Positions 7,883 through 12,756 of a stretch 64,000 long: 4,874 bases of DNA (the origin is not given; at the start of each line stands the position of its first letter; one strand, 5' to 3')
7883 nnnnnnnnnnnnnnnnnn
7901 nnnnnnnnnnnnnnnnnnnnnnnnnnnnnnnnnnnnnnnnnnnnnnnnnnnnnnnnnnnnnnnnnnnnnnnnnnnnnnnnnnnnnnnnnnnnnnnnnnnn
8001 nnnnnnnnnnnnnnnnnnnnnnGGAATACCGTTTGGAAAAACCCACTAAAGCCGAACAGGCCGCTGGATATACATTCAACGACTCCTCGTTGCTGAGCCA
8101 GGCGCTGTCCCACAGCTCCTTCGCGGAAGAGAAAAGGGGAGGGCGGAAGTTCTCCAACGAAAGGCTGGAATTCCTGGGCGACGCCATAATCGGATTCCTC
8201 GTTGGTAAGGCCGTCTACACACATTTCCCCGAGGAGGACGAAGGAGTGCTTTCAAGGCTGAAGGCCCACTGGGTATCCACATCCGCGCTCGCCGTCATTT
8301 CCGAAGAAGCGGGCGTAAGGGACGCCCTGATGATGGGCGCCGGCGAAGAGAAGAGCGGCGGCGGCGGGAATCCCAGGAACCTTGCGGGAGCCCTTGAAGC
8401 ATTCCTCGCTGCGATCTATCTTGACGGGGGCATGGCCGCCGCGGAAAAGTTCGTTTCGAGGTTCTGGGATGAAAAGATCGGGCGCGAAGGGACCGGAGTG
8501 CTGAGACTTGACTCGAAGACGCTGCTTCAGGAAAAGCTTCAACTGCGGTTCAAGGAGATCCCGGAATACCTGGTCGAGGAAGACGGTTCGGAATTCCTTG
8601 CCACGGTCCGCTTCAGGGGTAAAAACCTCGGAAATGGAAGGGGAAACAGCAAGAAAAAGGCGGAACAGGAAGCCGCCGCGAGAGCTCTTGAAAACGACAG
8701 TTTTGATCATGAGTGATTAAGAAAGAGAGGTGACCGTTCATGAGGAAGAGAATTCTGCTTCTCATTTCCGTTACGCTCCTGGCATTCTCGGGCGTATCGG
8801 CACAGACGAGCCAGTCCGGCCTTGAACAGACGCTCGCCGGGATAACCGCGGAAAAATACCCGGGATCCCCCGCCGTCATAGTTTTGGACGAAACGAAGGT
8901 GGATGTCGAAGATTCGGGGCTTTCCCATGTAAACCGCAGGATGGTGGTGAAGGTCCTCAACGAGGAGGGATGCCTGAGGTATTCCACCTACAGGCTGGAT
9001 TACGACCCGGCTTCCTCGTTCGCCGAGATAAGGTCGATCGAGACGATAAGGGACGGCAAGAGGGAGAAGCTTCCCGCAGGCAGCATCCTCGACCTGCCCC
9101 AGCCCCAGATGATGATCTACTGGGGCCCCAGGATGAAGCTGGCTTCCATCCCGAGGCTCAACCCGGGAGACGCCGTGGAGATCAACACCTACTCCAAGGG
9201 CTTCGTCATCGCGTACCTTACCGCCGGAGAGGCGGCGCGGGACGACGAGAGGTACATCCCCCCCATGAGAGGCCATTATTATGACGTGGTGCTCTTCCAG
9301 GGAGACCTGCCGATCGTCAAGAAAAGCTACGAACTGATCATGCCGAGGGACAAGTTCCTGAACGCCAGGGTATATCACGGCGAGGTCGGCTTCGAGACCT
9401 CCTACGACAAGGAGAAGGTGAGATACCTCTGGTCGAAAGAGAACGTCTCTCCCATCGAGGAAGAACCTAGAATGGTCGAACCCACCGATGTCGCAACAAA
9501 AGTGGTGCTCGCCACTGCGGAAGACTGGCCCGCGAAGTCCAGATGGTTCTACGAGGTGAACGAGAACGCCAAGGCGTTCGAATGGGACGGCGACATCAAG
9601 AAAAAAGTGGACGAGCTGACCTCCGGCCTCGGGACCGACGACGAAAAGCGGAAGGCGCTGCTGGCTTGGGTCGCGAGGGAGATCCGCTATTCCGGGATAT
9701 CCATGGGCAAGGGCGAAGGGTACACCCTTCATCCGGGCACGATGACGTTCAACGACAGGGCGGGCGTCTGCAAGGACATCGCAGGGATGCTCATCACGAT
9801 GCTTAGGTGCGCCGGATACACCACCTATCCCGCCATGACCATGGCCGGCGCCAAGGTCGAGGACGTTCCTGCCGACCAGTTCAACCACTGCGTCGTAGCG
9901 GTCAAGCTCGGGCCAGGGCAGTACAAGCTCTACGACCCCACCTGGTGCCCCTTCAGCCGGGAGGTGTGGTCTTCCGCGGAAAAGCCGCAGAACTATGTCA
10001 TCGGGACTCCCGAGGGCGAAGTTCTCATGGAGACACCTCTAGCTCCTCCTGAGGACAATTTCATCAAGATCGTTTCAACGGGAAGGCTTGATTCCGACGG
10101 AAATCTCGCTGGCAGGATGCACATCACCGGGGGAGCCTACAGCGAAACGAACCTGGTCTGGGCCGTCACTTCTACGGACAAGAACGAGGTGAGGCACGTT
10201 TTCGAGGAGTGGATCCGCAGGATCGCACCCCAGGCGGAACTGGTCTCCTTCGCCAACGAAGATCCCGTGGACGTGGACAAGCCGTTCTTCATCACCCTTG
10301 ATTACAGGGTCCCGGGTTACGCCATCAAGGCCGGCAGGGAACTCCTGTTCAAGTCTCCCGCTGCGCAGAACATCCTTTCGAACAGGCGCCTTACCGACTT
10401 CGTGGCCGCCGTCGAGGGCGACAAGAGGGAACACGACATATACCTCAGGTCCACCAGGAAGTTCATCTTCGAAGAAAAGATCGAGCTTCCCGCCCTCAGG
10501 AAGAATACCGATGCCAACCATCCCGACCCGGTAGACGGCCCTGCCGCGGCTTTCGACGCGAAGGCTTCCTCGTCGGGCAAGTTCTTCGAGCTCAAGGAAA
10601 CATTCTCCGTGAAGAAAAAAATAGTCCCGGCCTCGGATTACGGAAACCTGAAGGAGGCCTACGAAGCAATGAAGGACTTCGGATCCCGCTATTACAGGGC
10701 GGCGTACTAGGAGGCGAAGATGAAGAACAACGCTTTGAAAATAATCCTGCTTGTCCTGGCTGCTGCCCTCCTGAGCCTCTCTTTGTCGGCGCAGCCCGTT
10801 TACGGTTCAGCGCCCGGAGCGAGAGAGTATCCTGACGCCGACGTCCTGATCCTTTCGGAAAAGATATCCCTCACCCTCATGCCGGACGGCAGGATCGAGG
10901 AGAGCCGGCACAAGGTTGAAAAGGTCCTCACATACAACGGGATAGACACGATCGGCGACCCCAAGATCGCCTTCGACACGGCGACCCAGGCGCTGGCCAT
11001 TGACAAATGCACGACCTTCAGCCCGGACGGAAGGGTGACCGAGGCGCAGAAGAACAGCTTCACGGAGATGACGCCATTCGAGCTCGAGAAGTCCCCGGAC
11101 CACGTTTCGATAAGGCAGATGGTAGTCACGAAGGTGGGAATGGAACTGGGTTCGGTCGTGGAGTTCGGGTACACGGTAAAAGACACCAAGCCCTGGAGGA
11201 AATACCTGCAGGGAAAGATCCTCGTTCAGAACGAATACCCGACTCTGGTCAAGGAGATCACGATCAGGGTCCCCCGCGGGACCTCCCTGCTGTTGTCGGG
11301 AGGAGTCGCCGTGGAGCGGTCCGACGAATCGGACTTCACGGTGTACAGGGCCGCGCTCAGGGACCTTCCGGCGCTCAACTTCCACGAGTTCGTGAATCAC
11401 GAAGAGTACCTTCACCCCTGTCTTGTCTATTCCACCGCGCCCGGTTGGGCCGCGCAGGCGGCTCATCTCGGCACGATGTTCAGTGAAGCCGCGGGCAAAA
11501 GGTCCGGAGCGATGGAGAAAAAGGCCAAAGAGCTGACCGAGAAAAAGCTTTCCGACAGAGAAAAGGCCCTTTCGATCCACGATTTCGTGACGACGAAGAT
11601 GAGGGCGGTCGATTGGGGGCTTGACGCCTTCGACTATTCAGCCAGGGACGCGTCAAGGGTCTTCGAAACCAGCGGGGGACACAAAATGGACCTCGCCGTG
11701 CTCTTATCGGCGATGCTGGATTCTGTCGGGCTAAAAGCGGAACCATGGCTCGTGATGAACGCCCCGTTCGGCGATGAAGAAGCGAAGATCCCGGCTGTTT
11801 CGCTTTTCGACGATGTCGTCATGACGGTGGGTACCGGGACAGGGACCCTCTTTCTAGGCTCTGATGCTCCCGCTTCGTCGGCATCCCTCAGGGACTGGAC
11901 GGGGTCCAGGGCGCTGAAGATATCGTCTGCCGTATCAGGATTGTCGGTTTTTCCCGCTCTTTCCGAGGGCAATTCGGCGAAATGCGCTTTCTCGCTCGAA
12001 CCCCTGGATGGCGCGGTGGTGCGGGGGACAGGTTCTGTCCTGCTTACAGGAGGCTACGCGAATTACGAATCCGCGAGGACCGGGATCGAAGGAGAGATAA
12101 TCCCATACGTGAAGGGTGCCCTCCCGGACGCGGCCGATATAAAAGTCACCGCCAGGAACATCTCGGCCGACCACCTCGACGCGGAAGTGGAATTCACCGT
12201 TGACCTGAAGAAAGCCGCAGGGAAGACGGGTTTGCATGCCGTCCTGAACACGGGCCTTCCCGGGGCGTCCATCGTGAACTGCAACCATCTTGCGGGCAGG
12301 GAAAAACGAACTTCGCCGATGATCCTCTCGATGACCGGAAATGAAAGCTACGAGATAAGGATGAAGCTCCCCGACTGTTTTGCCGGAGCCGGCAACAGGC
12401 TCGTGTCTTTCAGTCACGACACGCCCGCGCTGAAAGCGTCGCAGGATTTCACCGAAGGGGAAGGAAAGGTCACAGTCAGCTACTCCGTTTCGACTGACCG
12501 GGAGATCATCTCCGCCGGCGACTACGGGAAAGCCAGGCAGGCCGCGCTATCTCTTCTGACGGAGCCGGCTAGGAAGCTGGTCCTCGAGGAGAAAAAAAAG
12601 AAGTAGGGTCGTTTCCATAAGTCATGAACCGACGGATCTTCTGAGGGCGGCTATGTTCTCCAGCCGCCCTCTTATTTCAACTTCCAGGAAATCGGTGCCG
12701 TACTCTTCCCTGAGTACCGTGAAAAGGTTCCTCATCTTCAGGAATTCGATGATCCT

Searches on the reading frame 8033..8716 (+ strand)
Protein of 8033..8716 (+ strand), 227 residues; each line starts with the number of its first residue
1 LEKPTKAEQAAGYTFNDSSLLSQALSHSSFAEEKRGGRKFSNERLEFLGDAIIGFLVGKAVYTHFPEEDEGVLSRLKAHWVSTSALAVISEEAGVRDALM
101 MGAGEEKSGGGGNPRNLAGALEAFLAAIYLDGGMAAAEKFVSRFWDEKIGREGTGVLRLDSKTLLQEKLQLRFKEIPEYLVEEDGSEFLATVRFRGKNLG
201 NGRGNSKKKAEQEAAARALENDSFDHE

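Call 7: search_protein_families(library=pfam, proteins=[window:8033-8716:+], max_evalue=0.01)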
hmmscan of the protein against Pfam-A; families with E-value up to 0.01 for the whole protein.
window:8033-8716:+ (227 aa): 5 families
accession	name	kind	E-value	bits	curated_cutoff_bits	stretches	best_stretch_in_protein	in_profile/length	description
PF14622.11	Ribonucleas_3_3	-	9.6e-30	103.8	35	1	17-143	1-122/128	Ribonuclease-III-like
PF00636.31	Ribonuclease_3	-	2.6e-19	70.3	27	1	43-133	1-102/102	Ribonuclease III domain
PF00035.32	dsrm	-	9.4e-13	49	23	1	162-221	2-65/66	Double-stranded RNA binding motif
PF24995.1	DSRM_2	-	0.00029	21.6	27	1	169-220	26-75/79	dsRNA binding domain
PF22935.1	RM44_endonuclase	-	0.0032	18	27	0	16-100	18-117/139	Large ribosomal subunit protein mL44, endonuclease domain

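Call 9: search_protein_families(library=ncbifam, proteins=[window:8033-8716:+], max_evalue=0.001)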
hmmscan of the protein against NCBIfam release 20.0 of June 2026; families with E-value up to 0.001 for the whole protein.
window:8033-8716:+ (227 aa): 1 family
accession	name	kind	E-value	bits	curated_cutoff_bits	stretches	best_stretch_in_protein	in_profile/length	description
TIGR02191.1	RNaseIII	equivalog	1.2e-60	204.8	166.25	1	8-220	2-217/219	ribonuclease III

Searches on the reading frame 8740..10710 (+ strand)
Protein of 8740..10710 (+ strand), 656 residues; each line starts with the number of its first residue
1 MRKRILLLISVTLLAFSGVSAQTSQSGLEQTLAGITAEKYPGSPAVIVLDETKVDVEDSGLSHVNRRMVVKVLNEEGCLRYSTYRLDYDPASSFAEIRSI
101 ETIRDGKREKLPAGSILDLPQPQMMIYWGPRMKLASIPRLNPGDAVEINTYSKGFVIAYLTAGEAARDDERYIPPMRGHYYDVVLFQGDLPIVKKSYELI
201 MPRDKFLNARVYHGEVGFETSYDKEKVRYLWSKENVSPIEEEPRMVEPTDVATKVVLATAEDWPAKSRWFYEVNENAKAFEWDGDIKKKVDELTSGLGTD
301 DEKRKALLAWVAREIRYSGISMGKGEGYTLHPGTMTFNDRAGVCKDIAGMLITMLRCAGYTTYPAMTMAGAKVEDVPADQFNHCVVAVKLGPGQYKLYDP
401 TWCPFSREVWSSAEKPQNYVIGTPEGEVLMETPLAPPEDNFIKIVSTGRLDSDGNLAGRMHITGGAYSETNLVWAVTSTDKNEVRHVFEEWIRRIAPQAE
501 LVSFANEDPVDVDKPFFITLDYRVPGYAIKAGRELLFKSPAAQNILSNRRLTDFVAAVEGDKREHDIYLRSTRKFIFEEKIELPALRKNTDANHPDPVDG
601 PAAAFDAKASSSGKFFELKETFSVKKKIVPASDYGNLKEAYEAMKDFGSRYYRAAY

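Call 7: search_protein_families(library=pfam, proteins=[window:8740-10710:+], max_evalue=0.01)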
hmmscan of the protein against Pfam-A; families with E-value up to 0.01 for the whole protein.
window:8740-10710:+ (656 aa): 2 families
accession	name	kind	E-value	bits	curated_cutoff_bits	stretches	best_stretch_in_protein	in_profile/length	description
PF12969.12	DUF3857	-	5.2e-25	88.9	24.6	1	60-239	3-169/170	Domain of Unknown Function with PDB structure (DUF3857)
PF01841.26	Transglut_core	-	7e-09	36.4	23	1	289-400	3-108/108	Transglutaminase-like superfamily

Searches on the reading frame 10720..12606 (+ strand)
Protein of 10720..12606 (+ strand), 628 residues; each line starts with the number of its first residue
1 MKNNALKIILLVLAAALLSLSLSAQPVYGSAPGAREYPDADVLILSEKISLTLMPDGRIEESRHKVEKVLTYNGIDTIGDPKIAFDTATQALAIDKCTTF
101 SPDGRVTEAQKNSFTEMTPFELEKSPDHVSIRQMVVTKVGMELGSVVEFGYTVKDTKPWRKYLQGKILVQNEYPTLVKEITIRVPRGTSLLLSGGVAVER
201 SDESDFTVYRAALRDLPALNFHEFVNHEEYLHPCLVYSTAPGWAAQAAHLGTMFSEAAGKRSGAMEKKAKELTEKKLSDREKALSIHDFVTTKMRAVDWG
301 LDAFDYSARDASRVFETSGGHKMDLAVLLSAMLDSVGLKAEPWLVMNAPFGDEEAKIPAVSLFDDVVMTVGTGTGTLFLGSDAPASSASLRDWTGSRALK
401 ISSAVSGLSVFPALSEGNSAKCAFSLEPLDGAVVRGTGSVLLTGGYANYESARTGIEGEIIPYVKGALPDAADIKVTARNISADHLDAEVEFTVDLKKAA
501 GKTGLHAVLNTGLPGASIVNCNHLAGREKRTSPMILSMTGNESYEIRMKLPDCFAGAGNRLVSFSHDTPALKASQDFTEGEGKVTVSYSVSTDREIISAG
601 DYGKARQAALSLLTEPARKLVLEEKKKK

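Call 7: search_protein_families(library=pfam, proteins=[window:10720-12606:+], max_evalue=0.01)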
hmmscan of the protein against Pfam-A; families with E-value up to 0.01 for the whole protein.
window:10720-12606:+ (628 aa): 2 families
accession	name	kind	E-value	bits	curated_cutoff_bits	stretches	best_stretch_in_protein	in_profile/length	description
PF12969.12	DUF3857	-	1.9e-17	64.3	24.6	1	55-218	1-168/170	Domain of Unknown Function with PDB structure (DUF3857)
PF01841.26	Transglut_core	-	6.7e-05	23.6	23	1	268-340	3-72/108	Transglutaminase-like superfamily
